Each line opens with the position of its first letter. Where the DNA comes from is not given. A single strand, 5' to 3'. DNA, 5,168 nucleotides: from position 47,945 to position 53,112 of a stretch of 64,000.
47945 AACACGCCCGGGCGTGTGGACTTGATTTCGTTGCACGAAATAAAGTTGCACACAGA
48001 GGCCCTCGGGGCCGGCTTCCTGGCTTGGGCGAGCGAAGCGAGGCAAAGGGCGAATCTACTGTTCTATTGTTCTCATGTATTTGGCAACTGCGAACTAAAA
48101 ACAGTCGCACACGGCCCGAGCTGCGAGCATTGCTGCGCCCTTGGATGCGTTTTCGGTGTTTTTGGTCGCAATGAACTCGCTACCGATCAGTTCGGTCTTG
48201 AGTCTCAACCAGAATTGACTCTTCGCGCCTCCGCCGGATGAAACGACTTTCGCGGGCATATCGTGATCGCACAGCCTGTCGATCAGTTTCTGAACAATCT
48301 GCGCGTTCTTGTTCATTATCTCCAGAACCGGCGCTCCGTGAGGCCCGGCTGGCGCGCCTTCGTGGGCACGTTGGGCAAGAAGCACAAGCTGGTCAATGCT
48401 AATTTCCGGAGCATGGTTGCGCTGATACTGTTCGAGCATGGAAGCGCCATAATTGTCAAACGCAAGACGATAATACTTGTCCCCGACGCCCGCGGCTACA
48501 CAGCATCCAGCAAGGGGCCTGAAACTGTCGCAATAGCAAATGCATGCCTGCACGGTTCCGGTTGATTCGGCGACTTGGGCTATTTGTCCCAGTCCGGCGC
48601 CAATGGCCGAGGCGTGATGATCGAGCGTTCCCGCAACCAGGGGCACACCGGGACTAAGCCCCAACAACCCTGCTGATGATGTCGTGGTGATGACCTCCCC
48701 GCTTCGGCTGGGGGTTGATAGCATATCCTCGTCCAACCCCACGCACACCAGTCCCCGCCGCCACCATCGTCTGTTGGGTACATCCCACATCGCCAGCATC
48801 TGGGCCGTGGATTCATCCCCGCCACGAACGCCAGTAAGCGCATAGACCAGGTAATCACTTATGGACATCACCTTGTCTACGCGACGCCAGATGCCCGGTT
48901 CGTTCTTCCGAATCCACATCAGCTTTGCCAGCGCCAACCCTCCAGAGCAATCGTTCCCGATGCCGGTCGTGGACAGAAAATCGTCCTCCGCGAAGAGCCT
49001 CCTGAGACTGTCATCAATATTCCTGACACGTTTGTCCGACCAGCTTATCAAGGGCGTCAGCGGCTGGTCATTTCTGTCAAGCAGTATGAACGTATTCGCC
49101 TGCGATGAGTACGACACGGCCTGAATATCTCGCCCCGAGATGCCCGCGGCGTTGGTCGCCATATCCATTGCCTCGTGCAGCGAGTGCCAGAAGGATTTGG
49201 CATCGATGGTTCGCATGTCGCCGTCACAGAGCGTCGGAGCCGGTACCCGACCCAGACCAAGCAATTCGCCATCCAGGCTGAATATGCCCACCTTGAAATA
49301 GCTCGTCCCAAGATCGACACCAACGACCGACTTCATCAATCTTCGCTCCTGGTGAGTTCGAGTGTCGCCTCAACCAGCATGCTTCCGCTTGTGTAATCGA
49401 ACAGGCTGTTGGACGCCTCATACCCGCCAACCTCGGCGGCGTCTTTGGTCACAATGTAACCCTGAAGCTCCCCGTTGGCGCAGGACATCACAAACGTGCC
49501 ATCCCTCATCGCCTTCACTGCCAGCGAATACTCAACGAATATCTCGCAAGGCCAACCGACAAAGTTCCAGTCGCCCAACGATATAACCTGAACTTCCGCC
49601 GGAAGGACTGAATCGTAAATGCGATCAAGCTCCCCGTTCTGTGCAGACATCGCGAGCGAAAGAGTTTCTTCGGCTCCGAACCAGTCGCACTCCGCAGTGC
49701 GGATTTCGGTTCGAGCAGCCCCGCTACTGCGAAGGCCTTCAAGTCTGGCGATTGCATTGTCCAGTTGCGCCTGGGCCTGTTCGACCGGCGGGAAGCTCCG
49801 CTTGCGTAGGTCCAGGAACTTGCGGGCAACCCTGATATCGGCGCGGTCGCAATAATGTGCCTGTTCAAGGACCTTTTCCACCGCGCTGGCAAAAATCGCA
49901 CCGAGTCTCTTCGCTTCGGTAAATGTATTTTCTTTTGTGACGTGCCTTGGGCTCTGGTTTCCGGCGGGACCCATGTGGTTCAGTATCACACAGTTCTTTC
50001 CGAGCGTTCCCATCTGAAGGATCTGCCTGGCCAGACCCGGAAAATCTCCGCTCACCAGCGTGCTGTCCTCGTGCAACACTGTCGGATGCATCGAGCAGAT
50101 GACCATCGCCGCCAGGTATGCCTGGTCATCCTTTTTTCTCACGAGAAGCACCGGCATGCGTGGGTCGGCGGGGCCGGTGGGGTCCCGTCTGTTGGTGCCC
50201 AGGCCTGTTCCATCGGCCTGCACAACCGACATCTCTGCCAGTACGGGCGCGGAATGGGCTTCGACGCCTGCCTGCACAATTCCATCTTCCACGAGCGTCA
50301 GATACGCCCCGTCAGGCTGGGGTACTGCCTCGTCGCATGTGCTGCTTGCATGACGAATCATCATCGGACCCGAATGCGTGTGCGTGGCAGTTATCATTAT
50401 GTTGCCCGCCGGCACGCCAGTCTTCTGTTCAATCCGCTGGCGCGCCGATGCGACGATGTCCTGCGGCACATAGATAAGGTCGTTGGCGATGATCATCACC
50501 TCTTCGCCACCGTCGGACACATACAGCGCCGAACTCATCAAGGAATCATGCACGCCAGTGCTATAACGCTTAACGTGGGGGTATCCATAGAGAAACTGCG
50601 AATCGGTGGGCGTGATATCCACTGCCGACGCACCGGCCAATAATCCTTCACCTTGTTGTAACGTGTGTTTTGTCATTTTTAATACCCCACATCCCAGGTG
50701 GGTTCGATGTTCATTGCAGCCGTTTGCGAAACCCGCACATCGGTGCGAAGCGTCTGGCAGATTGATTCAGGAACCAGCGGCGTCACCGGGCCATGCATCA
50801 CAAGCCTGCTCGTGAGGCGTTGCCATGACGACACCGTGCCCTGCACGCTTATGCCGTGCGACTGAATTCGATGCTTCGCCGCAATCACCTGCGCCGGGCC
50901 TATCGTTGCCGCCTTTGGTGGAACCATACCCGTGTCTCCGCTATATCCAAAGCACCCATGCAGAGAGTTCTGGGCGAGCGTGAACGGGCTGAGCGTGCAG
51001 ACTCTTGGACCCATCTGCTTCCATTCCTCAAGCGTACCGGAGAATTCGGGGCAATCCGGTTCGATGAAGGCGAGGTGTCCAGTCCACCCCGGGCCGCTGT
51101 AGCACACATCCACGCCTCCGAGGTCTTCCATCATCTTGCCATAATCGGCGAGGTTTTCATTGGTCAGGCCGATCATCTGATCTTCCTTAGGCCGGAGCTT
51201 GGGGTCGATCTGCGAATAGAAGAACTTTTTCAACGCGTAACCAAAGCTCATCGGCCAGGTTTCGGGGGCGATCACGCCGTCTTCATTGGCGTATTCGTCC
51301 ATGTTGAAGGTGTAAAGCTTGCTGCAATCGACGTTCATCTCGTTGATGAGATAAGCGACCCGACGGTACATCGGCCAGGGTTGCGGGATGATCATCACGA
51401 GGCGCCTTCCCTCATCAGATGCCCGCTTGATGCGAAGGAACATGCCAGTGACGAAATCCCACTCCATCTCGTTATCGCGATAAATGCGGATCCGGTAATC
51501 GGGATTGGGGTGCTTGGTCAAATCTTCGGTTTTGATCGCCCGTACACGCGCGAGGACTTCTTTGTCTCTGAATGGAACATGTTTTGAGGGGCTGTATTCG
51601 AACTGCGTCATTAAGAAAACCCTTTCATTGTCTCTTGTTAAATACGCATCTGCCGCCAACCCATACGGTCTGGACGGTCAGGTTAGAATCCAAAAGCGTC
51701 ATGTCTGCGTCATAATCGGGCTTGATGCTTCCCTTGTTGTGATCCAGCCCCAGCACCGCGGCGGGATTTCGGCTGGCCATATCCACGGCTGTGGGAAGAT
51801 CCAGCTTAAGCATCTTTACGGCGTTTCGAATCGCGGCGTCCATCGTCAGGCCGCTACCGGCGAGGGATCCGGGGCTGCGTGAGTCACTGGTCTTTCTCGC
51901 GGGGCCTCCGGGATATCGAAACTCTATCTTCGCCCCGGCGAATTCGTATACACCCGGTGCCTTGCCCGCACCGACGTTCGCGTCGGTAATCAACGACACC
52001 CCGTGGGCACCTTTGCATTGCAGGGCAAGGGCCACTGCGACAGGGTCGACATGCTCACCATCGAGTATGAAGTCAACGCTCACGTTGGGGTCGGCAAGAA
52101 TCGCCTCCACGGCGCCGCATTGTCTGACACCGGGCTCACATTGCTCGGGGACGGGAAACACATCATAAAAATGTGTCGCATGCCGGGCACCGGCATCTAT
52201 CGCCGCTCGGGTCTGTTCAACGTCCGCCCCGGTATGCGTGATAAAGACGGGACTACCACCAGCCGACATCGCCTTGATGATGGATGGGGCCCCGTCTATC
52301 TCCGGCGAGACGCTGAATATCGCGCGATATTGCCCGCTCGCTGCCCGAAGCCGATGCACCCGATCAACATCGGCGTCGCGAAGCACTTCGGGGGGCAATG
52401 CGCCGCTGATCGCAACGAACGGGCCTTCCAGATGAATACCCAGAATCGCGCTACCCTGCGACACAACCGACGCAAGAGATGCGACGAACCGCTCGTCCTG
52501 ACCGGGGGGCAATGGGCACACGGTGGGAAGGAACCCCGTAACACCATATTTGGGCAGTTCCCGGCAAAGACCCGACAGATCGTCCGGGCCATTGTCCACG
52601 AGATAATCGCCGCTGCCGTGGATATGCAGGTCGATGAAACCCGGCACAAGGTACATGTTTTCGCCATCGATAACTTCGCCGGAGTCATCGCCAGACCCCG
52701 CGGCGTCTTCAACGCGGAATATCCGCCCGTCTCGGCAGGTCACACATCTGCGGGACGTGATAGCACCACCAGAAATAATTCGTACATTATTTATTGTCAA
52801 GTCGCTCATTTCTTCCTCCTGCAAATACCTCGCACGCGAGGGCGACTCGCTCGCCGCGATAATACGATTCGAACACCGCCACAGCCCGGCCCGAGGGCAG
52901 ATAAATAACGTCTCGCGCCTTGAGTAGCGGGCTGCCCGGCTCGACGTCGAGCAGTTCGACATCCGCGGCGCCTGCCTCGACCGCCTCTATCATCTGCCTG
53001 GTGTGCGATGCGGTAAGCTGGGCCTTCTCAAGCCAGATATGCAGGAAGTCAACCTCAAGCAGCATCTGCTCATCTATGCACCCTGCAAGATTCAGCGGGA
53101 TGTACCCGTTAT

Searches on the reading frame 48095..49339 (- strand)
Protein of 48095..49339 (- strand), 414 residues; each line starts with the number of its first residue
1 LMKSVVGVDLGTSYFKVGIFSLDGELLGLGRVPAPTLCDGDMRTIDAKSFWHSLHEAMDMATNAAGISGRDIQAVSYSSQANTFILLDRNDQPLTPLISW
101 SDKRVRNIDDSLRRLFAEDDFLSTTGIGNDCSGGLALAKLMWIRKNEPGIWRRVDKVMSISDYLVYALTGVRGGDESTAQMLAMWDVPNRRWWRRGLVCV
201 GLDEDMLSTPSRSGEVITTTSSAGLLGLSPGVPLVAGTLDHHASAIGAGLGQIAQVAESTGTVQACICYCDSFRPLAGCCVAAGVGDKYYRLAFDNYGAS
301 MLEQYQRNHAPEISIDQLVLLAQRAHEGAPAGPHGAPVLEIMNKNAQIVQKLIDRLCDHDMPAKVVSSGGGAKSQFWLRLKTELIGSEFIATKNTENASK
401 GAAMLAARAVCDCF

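Call 37: search_protein_families(library=pfam, proteins=[window:48095-49339:-], max_evalue=0.001)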
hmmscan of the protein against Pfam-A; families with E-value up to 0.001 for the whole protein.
window:48095-49339:- (414 aa): 2 families
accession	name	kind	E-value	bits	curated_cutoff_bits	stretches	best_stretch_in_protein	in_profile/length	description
PF00370.27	FGGY_N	-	5.3e-44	151.1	28.8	1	5-247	2-245/245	FGGY family of carbohydrate kinases, N-terminal domain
PF02782.22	FGGY_C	-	3.5e-05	24.1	27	1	347-409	137-197/198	FGGY family of carbohydrate kinases, C-terminal domain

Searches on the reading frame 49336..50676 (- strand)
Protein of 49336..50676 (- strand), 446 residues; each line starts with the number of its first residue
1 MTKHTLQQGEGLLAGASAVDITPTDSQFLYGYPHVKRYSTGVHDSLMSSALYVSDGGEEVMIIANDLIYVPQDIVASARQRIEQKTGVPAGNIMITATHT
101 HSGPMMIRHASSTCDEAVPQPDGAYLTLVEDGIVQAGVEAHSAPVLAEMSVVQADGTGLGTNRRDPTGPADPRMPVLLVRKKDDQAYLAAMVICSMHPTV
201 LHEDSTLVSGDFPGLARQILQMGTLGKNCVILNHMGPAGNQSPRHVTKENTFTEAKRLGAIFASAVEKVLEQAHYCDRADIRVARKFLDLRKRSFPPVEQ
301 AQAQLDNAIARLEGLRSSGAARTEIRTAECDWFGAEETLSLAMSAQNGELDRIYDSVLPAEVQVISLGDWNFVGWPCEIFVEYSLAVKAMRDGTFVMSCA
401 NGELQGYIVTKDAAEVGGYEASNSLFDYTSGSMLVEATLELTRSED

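Call 37: search_protein_families(library=pfam, proteins=[window:49336-50676:-], max_evalue=0.001)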
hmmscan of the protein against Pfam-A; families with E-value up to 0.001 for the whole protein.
window:49336-50676:- (446 aa): 1 family
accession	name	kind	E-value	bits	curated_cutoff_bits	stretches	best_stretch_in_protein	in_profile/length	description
PF04734.18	Ceramidase_alk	-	2e-15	56.9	32.1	1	14-219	3-225/509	Neutral/alkaline non-lysosomal ceramidase, N-terminal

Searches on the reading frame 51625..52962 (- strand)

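Call 37: search_protein_families(library=pfam, proteins=[window:51625-52962:-], max_evalue=0.001)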
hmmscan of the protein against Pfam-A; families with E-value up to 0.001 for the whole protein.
window:51625-52962:- (445 aa): 2 families
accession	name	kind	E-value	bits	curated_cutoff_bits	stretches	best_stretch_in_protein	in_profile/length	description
PF01979.26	Amidohydro_1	-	2.7e-18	66.7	25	1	104-439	1-344/345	Amidohydrolase family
PF07969.17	Amidohydro_3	-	3e-15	57.1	29.7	2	385-441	405-472/472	Amidohydrolase family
